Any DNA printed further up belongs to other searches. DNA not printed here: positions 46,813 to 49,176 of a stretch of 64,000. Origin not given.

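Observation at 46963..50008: Two-gene operon: an oversized RelE/HigB-fold protein coupled to a 687-aa orphan helical protein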

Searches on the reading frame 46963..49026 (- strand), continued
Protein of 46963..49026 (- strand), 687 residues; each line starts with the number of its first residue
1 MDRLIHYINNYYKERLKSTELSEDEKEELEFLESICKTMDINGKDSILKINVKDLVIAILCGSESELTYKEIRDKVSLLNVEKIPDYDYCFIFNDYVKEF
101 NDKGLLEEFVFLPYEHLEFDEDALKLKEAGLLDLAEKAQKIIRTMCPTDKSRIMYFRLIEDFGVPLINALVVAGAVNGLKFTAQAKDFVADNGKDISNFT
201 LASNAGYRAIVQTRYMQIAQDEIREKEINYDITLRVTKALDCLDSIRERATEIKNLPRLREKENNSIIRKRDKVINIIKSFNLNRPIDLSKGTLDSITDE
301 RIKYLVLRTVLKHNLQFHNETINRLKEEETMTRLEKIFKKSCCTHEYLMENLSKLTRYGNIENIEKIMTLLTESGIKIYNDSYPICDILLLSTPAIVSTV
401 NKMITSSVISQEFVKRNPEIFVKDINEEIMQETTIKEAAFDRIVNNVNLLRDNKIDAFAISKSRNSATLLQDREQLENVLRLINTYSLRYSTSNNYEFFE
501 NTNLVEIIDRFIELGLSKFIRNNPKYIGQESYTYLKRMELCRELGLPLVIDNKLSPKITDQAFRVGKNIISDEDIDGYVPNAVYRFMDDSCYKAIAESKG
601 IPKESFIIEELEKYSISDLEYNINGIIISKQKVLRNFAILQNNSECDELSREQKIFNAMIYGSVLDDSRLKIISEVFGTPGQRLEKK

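Call 71: search_solved_structures(query=A5, max_evalue=10, show_alignments=3)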
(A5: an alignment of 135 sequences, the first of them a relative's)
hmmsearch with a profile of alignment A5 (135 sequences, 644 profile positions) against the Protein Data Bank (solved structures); distinct sequences matched with E-value up to 10: 22.
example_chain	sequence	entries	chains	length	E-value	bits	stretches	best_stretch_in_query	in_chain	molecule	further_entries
21ty_A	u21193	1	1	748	0.0047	18.7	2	87-239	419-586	Free fatty acid receptor 2,human free fatty acid receptor 2 (FFA2) fused with de novo desi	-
23wn_A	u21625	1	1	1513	0.029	16.1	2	181-264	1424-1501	DP622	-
23wm_A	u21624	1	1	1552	0.057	15.1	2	181-255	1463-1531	PP507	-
3zpj_A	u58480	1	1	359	0.098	14.3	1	20-262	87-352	TON_1535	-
9uvy_A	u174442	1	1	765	0.1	14.3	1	87-239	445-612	Vasopressin V2 receptor,ARK1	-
9uvz_A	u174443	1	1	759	0.1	14.3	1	87-240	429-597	Lysophosphatidic acid receptor 2,ARK1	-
6n9h_A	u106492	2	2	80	0.12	14.1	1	200-266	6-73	amantadine-binding protein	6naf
9sqv_C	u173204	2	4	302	0.17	13.6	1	84-235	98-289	BRCA1-A complex subunit Abraxas 1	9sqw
4e40_A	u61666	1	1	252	0.3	12.7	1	121-234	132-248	Putative uncharacterized protein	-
5jdo_A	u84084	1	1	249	0.33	12.6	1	121-233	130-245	Haptoglobin-haemoglobin receptor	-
5jdo_B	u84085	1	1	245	0.5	12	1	121-229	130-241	Haptoglobin-haemoglobin receptor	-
6s8t_A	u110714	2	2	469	0.56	11.8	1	93-227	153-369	Erythrocyte membrane protein 1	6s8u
2ykp_A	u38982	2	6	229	0.73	11.5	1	190-265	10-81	LINE-1 ORF1P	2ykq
6ikn_A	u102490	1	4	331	0.95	11.1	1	137-268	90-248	Growth arrest-specific protein 7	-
6iko_A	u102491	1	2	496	2.8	9.5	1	138-267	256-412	Growth arrest-specific protein 7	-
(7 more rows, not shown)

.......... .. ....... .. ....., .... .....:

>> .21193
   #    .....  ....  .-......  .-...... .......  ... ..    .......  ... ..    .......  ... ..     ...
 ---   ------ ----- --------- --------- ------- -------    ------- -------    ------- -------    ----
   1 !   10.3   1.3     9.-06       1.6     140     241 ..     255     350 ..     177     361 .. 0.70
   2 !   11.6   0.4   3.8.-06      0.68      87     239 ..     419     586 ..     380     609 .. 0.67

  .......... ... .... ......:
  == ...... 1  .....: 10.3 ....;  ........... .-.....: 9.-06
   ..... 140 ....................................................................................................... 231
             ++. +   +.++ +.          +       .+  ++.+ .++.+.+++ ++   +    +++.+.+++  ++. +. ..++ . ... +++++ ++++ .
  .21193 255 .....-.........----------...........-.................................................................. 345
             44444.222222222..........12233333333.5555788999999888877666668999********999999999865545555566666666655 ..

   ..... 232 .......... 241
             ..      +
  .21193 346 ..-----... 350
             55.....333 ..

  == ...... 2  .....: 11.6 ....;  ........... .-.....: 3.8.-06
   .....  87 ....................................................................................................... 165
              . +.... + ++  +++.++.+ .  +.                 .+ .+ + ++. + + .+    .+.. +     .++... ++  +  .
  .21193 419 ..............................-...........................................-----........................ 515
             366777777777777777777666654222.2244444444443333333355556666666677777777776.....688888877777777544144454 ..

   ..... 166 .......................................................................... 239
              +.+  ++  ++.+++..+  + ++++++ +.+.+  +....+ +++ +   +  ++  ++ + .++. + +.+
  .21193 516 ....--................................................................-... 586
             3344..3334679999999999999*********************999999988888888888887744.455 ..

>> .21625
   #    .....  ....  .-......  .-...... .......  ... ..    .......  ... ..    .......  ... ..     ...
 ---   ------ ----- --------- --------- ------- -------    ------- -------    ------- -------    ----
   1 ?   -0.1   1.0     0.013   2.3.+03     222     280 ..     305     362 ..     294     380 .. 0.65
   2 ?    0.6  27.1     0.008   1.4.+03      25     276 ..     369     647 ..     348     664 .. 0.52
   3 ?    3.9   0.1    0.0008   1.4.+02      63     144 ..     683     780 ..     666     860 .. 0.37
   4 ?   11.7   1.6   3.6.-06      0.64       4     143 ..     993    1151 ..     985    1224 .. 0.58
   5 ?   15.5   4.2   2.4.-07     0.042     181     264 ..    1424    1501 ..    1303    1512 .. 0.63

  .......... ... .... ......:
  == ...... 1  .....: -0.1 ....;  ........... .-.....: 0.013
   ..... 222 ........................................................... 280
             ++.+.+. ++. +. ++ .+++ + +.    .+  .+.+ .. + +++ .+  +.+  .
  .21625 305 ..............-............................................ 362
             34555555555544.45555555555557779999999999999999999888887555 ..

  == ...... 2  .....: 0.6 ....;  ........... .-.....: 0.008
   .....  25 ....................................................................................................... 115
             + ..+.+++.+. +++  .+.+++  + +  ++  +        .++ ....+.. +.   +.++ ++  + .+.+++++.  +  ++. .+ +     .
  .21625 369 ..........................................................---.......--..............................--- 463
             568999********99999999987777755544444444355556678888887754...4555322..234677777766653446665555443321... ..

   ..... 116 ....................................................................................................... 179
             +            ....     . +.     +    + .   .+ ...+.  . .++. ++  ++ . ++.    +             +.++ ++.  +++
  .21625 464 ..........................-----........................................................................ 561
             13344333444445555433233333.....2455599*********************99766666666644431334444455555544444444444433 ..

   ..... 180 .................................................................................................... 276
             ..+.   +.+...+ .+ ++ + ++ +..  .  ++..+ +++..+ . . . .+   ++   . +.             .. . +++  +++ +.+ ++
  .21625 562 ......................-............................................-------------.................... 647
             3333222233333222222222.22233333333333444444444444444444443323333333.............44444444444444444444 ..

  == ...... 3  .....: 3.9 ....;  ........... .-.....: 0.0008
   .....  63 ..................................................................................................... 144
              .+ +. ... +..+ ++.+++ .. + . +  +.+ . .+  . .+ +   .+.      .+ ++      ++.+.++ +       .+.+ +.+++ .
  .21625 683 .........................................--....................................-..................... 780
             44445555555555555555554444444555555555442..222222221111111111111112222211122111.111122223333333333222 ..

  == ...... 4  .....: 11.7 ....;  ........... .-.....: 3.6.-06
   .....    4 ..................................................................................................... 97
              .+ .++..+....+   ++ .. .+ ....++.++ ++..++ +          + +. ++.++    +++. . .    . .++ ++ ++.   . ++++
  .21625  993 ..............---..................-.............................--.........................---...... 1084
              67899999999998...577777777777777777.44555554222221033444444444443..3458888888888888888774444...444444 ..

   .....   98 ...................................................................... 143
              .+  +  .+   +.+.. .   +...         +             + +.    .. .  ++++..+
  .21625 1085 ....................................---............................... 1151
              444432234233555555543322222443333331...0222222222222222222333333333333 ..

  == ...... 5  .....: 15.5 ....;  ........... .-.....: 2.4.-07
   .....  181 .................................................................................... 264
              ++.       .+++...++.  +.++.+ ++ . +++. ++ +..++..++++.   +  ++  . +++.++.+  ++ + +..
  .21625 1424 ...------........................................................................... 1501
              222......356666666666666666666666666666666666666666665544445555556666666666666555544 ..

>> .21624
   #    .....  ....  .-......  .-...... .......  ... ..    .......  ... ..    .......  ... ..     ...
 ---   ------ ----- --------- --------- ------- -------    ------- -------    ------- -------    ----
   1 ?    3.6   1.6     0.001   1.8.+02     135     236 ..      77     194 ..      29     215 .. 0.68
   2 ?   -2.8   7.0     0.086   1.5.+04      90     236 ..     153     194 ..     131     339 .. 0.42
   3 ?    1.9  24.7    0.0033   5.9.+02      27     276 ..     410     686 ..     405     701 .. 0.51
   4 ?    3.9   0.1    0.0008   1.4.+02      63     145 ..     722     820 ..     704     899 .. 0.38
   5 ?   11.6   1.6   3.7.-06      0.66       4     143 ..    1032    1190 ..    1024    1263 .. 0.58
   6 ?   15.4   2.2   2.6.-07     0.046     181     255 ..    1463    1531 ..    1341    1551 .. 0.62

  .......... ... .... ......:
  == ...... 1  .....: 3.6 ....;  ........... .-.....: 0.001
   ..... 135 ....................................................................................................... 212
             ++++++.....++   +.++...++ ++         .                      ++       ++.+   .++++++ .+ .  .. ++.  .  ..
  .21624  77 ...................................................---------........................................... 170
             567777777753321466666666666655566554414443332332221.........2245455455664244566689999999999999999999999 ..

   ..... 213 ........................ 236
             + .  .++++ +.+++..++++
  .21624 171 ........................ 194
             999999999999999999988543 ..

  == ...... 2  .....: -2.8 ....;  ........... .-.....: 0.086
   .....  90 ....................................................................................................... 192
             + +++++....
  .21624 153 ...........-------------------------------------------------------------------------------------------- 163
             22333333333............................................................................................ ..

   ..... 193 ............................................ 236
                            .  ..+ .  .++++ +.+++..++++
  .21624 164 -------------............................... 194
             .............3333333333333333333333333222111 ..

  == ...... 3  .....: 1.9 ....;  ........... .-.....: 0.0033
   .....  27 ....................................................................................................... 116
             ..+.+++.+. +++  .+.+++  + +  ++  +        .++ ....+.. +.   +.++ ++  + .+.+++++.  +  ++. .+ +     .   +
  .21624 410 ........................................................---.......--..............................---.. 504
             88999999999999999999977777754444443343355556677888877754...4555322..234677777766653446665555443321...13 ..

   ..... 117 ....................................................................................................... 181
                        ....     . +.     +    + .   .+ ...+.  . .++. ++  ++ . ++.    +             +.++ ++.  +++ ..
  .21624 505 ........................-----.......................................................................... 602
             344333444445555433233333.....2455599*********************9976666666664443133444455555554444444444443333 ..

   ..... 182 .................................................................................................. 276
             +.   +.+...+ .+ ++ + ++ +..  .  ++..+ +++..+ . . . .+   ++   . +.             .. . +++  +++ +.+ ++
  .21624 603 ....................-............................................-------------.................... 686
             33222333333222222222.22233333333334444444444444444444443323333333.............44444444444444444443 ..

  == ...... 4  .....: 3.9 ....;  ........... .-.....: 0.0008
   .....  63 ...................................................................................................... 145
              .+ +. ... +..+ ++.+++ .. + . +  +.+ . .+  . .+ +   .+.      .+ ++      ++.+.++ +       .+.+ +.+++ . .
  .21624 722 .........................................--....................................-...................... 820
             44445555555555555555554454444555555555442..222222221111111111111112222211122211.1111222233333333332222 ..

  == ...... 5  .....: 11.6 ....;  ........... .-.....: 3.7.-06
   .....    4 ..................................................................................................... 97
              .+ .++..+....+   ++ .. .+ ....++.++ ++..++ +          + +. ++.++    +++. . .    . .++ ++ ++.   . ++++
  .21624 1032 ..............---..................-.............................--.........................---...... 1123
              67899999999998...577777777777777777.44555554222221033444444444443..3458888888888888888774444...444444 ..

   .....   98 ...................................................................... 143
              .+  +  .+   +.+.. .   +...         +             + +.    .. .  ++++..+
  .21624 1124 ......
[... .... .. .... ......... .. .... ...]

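Call 74: search_protein_families(library=pfam, alignment_id=A6, max_evalue=1)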
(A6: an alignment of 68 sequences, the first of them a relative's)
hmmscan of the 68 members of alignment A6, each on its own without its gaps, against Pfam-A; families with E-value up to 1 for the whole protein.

A. member 1, P0029 (687 aa): 1 family
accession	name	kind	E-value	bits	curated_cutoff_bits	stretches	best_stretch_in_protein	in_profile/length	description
PF10243.14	MIP-T3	-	0.039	14.4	23.4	0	400-452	9-61/113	Microtubule-binding protein MIP-T3 CH-like domain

B. families by the number of members that match (of 68 scanned): 93 families (the first 25 are shown)
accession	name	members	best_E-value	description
PF13331.11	DUF4093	2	0.0062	Domain of unknown function (DUF4093)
PF07765.17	KIP1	2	0.22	KIP1-like protein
PF20715.2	DUF6827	1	0.00039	Domain of unknown function (DUF6827)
PF23353.1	BBS2_hp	1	0.0018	BBS2 hairpin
PF22023.1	Pus10_THUMP_arc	1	0.0021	Pus10 THUMP domain, archaeal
PF03448.22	MgtE_N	1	0.0039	MgtE intracellular N domain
PF01725.21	Ham1p_like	1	0.0046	Ham1 family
PF14131.11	DUF4298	1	0.005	Domain of unknown function (DUF4298)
PF22259.3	GPR128_GAIN_subdomA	1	0.0054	GPR128, GAIN subdomain A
PF19754.4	DUF6241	1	0.0063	Family of unknown function (DUF6241)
PF10602.15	RPN7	1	0.0073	26S proteasome subunit RPN7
PF04476.19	4HFCP_synth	1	0.0074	4-HFC-P synthase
PF24005.1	DUF7320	1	0.0094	Domain of unknown function (DUF7320)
PF10623.15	PilI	1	0.013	Plasmid conjugative transfer protein PilI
PF19991.5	HMA_2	1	0.013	Heavy metal associated domain 2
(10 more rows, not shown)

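Call 76: find_encoding_contigs(protein=P0100, flank=6000, max_places=1)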
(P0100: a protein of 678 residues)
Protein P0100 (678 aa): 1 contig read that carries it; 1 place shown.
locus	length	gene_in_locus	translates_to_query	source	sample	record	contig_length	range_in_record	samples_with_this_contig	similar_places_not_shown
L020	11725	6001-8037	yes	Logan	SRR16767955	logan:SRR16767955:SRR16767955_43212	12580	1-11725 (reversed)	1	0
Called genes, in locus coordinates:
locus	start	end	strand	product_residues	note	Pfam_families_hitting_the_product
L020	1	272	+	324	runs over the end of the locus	PF00149:Metallophos (weak)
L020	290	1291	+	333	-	-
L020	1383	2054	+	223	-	-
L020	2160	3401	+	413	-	PF12913:SH3_6, PF00877:NLPC_P60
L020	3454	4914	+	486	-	PF13738:Pyr_redox_3 (faint), PF01266:DAO, PF03486:HI0933_like (faint), PF07992:Pyr_redox_2 (faint), PF00355:Rieske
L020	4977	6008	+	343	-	-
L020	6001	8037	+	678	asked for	-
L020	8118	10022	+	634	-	PF02518:HATPase_c, PF00204:DNA_gyraseB, PF01751:Toprim, PF00986:DNA_gyraseB_C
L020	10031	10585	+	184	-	PF02397:Bac_transf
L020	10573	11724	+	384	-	?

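Call 77: find_encoding_contigs(protein=P0073, flank=6000, max_places=1)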
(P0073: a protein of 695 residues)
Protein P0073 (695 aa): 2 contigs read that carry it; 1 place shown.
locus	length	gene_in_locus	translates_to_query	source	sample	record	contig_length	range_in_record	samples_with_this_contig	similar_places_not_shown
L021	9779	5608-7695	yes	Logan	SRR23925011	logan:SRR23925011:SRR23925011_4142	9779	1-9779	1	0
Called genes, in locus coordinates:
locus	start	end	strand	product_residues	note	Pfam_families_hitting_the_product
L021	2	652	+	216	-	?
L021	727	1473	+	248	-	PF23462:LysM3_NFP (faint), PF23446:LysM1_NFP_LYK (faint), PF23472:LysM2_CERK1_LYK3_4_5 (faint), PF01476:LysM, PF23473:LysM3_LYK4_5 (weak)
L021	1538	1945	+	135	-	PF13673:Acetyltransf_10, PF00583:Acetyltransf_1, PF13527:Acetyltransf_9 (weak), PF13508:Acetyltransf_7, PF08445:FR47 (weak)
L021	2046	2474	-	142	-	PF07486:Hydrolase_2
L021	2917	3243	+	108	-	-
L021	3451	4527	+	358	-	PF26514:DUF8173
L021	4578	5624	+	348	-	-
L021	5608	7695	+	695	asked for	-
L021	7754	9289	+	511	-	PF13396:PLDc_N, PF13091:PLDc_2, PF00614:PLDc (weak), PF13091:PLDc_2, PF00614:PLDc (weak)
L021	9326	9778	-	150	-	?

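Call 78: find_encoding_contigs(protein=P0136, flank=6000, max_places=1)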
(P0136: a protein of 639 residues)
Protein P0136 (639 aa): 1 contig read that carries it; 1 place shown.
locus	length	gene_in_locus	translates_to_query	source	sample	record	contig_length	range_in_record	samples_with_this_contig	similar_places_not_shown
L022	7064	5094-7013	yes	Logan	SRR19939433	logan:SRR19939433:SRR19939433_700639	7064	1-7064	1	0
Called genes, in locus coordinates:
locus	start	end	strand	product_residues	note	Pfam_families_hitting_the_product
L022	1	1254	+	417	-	?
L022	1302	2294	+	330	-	-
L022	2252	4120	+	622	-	-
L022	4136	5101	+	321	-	-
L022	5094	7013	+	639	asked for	-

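Call 84: search_protein_families(library=padloc, alignment_id=A6, max_evalue=0.1)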
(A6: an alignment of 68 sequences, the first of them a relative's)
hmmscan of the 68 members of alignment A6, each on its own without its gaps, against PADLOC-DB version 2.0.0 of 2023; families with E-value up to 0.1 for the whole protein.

A. member 1, P0029 (687 aa): 0 families

B. families by the number of members that match (of 68 scanned): 7 families
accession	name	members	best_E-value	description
PDLC02803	SspH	1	0.0055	SspH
PDLC02920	HEAT-ARM_XIII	1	0.011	-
PDLC00470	JetB1|JetB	1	0.012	DUF4194 domain; MukE-like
PDLC03298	MTase_II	1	0.015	Type II methyltransferase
PDLC03162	Specificity_I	1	0.025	Type I specificity subunit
PDLC01720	Csa3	1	0.037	Csa3_1_CAS-I-II-III-IV-V-VI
PDLC03737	oMTase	1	0.042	orphan methyltransferase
